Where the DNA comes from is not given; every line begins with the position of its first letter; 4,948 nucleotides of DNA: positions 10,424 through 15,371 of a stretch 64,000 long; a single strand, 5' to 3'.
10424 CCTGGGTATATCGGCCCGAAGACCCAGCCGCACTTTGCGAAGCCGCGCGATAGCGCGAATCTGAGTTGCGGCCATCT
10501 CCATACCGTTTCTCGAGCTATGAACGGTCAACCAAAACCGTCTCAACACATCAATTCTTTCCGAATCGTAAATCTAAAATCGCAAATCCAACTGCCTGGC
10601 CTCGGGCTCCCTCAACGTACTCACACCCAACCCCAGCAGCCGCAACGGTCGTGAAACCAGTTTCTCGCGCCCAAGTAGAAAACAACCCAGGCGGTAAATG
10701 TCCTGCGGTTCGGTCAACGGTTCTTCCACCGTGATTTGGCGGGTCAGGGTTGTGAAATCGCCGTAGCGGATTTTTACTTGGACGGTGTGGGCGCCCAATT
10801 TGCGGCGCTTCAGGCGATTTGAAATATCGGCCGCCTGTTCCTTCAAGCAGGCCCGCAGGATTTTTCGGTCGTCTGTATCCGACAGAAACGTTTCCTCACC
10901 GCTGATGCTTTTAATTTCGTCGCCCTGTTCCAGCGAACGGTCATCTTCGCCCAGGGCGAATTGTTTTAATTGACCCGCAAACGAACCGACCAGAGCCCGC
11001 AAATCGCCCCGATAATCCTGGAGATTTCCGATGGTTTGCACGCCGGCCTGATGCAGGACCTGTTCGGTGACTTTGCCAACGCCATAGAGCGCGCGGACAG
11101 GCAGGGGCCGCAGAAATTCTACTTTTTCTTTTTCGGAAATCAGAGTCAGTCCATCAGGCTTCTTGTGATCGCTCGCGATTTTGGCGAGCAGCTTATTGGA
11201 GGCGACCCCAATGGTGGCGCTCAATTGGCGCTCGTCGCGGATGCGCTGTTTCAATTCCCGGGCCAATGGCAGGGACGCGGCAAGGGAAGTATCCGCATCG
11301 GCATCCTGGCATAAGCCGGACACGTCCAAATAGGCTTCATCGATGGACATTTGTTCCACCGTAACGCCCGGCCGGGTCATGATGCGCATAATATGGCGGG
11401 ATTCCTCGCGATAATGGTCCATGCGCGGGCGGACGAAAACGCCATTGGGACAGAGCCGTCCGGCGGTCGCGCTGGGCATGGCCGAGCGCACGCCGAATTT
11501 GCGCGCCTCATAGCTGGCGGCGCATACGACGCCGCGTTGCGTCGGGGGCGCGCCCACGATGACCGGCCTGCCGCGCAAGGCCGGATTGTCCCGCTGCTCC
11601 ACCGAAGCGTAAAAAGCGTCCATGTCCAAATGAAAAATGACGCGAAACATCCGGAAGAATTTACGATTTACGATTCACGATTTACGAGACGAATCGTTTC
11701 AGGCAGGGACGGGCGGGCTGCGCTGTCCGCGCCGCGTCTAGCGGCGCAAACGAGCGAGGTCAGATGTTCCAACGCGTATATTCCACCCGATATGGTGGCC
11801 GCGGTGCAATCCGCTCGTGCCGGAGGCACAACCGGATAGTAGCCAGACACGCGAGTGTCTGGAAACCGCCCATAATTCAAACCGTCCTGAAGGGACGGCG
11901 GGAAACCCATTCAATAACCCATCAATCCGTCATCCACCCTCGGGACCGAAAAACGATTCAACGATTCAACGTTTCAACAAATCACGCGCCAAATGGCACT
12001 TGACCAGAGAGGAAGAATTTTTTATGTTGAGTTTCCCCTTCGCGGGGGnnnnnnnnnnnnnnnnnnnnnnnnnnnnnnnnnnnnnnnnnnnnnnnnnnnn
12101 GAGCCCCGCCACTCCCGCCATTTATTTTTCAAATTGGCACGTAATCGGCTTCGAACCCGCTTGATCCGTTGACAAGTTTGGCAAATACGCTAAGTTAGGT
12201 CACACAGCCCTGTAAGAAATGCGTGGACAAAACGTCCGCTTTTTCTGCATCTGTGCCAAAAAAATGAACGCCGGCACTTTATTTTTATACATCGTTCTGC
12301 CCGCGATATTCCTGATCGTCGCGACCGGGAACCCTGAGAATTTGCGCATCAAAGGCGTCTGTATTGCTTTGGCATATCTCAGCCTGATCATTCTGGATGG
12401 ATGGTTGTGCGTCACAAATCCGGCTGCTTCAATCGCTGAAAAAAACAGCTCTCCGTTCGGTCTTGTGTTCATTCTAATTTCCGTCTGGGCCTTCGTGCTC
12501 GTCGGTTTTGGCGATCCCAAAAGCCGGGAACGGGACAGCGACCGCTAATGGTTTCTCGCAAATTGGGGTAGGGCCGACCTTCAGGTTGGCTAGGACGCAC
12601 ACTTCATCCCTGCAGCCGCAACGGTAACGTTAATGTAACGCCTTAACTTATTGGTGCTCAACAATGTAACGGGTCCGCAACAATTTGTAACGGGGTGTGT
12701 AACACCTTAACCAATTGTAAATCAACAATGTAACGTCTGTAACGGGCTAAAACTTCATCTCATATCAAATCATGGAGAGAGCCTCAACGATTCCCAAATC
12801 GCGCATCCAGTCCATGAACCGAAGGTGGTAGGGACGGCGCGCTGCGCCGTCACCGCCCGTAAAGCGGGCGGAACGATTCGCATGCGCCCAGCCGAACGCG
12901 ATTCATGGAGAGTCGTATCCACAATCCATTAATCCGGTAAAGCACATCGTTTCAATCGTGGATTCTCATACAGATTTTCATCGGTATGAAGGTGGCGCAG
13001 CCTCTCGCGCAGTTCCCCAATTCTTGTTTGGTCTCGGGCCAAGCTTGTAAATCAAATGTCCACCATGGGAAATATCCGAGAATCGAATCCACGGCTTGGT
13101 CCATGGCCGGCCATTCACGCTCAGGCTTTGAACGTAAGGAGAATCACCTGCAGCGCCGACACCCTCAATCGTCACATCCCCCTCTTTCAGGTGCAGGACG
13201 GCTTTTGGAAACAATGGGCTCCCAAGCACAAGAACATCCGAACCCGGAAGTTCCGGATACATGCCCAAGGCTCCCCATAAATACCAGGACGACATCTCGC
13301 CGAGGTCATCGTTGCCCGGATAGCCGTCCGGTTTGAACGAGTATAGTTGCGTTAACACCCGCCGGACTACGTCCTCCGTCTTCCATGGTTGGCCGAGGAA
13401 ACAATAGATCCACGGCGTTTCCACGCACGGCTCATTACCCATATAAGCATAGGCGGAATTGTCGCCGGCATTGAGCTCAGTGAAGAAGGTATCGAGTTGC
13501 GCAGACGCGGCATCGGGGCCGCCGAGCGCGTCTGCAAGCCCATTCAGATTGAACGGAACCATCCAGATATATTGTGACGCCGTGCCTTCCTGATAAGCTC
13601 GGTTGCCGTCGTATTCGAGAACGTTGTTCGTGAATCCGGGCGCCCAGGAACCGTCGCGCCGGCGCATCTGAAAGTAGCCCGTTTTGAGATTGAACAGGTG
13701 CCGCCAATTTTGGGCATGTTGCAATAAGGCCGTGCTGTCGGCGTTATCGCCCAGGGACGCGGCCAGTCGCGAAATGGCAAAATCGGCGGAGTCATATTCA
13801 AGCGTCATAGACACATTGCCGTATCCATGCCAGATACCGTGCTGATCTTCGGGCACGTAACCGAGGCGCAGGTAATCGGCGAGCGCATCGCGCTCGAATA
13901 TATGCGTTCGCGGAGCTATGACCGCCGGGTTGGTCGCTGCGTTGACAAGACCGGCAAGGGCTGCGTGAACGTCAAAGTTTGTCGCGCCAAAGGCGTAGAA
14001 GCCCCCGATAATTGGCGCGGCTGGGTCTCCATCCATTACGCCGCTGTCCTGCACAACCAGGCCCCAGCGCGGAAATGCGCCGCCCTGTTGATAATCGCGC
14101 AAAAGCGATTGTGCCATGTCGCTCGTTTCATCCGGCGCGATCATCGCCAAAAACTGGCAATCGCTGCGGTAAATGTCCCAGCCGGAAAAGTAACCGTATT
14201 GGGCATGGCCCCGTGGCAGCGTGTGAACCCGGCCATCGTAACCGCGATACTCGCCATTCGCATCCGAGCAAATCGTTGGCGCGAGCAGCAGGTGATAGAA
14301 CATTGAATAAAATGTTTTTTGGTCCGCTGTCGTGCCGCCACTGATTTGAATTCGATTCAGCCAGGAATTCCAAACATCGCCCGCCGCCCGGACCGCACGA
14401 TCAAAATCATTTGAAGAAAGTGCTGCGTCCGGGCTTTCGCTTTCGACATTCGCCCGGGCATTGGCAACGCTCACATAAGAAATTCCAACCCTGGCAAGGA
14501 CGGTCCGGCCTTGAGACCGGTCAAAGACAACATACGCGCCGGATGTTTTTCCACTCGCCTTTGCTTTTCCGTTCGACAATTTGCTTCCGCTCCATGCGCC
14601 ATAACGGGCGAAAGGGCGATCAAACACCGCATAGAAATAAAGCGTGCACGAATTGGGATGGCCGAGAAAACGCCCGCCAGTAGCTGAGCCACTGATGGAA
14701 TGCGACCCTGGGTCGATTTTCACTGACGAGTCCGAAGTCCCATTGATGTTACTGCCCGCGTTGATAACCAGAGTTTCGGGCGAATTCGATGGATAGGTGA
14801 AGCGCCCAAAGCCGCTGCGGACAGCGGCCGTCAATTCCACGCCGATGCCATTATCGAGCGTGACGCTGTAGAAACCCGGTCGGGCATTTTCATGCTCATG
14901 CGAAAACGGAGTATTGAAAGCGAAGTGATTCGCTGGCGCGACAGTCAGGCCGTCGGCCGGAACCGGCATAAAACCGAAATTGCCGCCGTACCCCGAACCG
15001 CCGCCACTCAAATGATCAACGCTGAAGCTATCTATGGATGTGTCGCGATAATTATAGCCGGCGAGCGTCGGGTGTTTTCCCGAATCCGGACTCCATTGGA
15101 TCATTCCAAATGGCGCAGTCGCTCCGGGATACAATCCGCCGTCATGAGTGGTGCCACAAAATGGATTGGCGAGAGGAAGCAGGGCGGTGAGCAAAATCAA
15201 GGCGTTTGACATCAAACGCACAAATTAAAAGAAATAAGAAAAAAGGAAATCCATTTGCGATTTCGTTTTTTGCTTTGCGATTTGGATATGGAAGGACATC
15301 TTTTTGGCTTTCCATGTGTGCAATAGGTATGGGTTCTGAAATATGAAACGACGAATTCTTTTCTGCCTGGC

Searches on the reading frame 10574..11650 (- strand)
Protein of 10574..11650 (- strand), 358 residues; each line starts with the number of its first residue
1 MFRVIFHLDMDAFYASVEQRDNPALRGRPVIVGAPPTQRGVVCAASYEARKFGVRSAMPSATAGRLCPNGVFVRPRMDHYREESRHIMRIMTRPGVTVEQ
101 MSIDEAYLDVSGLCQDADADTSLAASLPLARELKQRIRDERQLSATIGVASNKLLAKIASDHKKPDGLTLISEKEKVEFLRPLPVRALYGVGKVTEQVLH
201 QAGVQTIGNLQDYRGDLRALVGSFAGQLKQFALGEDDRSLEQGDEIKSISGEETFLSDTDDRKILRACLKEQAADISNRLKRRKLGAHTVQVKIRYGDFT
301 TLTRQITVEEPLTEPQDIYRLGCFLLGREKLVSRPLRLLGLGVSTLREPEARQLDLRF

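Call 9: search_protein_families(library=pfam, proteins=[window:10574-11650:-], max_evalue=0.001)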
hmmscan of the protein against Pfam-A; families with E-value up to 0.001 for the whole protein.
window:10574-11650:- (358 aa): 3 families
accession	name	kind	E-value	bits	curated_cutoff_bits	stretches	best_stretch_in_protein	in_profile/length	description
PF00817.25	IMS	-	3.8e-50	170.1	23.2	1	8-161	1-148/148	impB/mucB/samB family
PF11799.13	IMS_C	-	6.7e-26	91.3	20.7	1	247-356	2-109/109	impB/mucB/samB family C-terminal domain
PF11798.14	IMS_HHH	-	1.7e-06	28.3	24.4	1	178-204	6-32/32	IMS family HHH motif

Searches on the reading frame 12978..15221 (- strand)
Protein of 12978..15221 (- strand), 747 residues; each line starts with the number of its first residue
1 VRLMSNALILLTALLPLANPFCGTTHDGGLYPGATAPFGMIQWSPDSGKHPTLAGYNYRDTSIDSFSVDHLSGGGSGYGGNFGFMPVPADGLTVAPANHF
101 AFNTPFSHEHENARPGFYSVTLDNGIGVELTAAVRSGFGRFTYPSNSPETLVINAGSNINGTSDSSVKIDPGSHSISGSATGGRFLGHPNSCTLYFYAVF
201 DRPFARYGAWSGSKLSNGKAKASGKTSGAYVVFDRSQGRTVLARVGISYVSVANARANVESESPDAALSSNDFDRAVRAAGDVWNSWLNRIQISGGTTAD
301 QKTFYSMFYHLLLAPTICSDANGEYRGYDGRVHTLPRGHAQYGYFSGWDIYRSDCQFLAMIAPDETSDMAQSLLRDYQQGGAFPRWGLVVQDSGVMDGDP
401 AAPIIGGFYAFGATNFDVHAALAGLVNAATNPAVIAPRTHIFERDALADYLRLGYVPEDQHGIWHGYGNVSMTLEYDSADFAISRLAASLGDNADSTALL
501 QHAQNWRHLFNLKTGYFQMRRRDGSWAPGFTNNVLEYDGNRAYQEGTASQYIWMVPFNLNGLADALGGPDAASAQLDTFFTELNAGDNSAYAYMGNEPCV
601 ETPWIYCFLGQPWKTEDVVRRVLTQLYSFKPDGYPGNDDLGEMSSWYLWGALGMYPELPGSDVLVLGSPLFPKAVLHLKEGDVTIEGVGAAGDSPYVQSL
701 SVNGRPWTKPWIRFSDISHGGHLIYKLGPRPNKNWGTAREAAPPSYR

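Call 9: search_protein_families(library=pfam, proteins=[window:12978-15221:-], max_evalue=0.001)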
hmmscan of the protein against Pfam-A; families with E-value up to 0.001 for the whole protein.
window:12978-15221:- (747 aa): 2 families
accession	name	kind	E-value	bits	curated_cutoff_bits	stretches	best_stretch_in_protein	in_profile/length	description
PF07971.18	Glyco_hydro_92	-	3.1e-144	481.9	24.6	1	254-728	1-463/464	Glycosyl hydrolase family 92 catalytic domain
PF17678.7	Glyco_hydro_92N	-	3.9e-63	213.9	34.5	1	19-248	3-236/236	Glycosyl hydrolase family 92 N-terminal domain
